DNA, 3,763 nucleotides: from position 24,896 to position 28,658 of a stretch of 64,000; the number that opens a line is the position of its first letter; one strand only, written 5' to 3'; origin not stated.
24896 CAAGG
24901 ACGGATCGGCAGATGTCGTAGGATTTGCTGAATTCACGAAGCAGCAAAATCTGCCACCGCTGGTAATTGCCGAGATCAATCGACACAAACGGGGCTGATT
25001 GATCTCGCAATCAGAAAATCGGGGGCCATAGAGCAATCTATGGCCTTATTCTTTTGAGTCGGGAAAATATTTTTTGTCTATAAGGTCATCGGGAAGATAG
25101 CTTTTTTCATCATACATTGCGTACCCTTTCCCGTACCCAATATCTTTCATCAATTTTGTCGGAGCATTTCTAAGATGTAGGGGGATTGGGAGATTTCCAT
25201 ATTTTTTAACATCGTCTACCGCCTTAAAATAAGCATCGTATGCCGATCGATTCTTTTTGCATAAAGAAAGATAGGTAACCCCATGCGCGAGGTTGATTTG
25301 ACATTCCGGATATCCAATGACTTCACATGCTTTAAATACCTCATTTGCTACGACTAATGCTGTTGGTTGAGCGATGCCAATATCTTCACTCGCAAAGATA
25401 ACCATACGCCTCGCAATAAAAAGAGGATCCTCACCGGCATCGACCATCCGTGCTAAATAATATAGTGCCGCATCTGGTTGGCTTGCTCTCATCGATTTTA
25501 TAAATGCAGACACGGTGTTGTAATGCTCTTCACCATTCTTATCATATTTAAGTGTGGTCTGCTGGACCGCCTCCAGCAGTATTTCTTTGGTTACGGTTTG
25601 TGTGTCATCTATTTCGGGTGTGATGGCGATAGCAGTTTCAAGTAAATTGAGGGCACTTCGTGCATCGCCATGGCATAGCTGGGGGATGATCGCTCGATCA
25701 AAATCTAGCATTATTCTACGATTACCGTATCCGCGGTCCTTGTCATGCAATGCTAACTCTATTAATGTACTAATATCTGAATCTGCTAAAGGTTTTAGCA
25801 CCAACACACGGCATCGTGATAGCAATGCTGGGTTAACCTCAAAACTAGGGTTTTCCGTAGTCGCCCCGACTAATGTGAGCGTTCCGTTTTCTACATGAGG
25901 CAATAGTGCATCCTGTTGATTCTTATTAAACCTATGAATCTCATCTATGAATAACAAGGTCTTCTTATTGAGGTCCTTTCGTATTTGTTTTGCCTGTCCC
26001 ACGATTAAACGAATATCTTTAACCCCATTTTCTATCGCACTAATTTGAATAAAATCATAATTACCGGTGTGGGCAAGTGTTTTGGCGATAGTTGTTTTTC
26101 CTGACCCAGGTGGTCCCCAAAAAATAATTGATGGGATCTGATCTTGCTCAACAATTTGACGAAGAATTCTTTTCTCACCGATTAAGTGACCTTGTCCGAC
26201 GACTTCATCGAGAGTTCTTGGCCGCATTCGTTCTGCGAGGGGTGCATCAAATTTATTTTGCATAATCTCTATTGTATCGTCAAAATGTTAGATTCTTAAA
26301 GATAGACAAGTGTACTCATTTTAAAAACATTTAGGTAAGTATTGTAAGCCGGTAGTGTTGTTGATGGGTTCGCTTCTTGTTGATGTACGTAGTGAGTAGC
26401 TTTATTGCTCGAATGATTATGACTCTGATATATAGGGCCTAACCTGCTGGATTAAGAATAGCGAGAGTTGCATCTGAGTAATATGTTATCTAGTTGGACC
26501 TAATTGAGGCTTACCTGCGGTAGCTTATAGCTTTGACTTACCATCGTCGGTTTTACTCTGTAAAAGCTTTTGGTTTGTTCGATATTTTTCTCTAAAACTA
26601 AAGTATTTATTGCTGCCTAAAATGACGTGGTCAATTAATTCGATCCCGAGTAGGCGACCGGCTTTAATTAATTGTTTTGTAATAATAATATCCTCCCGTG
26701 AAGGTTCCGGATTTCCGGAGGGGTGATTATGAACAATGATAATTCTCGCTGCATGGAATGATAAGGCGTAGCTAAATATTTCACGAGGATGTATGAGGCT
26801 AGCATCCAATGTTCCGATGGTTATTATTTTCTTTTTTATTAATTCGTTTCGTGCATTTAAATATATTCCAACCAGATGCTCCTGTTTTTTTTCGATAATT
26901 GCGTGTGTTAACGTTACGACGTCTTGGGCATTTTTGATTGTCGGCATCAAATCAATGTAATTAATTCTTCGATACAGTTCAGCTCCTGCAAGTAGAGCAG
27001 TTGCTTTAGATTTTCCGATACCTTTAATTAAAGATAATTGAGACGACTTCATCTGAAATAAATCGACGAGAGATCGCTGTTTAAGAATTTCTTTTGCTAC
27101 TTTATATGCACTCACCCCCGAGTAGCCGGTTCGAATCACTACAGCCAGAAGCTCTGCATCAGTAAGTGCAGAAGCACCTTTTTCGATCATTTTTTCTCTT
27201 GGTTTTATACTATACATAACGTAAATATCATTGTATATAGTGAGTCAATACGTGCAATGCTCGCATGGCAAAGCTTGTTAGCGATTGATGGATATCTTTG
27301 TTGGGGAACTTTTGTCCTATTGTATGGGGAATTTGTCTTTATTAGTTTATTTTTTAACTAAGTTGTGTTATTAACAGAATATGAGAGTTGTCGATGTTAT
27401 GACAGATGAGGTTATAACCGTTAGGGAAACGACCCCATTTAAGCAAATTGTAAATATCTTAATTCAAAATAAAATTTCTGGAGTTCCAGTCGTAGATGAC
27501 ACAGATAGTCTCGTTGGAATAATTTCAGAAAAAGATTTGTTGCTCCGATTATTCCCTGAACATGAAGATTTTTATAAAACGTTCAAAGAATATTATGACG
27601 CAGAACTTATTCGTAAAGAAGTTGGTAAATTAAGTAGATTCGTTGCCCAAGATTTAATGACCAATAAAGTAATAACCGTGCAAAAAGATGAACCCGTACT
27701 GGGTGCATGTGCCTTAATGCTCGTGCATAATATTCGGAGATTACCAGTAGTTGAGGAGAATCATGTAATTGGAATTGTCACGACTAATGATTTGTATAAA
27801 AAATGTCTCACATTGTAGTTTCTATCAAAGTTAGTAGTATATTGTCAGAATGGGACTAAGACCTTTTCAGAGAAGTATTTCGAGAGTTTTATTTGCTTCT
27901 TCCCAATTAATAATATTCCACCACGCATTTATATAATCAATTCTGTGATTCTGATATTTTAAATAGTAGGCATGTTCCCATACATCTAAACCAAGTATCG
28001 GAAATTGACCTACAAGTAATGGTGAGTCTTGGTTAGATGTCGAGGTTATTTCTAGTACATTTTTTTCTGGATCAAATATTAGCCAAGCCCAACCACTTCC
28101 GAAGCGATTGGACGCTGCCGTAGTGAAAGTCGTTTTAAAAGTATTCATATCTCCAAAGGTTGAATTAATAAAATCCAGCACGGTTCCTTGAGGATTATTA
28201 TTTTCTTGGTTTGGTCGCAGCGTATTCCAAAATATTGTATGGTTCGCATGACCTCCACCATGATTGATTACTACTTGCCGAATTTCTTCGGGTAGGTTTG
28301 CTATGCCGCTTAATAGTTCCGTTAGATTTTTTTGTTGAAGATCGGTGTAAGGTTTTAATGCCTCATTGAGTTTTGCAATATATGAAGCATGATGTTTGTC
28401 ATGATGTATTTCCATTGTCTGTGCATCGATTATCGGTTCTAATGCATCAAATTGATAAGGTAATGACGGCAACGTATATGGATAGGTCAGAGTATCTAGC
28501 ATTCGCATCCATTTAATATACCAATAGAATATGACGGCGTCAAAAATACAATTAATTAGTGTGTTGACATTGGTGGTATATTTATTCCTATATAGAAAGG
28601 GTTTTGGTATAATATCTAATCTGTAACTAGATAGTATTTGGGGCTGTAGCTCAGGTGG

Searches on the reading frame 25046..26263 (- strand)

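Call 77: search_protein_families(library=pfam, proteins=[window:25046-26263:-], max_evalue=0.0001)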
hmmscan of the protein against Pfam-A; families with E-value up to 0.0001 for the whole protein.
window:25046-26263:- (405 aa): 10 families
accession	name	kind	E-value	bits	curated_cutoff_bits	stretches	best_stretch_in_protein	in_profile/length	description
PF12002.13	MgsA_C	-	9.2e-52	175.7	27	1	261-402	2-140/167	MgsA AAA+ ATPase C terminal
PF16193.11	AAA_assoc_2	-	6.6e-24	84.4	34.3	1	190-259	12-81/81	AAA C-terminal domain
PF00004.35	AAA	-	4.8e-17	63.1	21.2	1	46-158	1-130/131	ATPase family associated with various cellular activities (AAA)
PF05496.18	RuvB_N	-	1.3e-13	51.5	27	1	13-132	1-116/159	Holliday junction DNA helicase RuvB P-loop domain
PF07728.20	AAA_5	-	4.3e-07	30.4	22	1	46-136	2-102/139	AAA domain (dynein-related subfamily)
PF13173.12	AAA_14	-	3.9e-06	27.3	27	1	46-159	5-123/129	AAA domain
PF01078.27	Mg_chelatase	-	1.1e-05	25.3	20.3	0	45-64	24-43/207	Magnesium chelatase, subunit ChlI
PF14532.12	Sigma54_activ_2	-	2.9e-05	24.8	25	1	40-126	19-95/138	Sigma-54 interaction domain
PF07724.20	AAA_2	-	3.2e-05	24.5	27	0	42-130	2-105/166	AAA domain (Cdc48 subfamily)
PF00158.32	Sigma54_activat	-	4.9e-05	23.5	20.2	0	100-138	93-131/168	Sigma-54 interaction domain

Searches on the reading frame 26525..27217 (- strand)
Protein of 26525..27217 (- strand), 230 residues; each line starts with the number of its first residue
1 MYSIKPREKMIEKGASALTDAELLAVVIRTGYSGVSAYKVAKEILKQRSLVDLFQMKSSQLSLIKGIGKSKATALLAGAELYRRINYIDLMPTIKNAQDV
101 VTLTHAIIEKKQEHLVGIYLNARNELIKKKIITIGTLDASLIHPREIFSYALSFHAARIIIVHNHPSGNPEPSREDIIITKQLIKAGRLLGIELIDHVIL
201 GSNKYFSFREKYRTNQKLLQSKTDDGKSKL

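Call 77: search_protein_families(library=pfam, proteins=[window:26525-27217:-], max_evalue=0.0001)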
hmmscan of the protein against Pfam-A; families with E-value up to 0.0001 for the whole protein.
window:26525-27217:- (230 aa): 2 families
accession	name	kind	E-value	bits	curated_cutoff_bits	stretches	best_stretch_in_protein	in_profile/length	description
PF04002.20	RadC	-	2.1e-42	144.3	22.1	1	94-211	1-119/121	RadC-like JAB domain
PF20582.4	UPF0758_N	-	3.7e-22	78.6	27.1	1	5-72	9-76/77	UPF0758 N-terminal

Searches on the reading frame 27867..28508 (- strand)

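Call 77: search_protein_families(library=pfam, proteins=[window:27867-28508:-], max_evalue=0.0001)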
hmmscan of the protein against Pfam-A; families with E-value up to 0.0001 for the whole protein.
window:27867-28508:- (213 aa): 2 families
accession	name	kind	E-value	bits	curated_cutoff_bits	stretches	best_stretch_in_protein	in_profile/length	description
PF02777.23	Sod_Fe_C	-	4.7e-40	136.2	20.9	1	106-207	1-101/102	Iron/manganese superoxide dismutases, C-terminal domain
PF00081.27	Sod_Fe_N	-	5.2e-28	97.8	27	1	11-97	2-81/82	Iron/manganese superoxide dismutases, alpha-hairpin domain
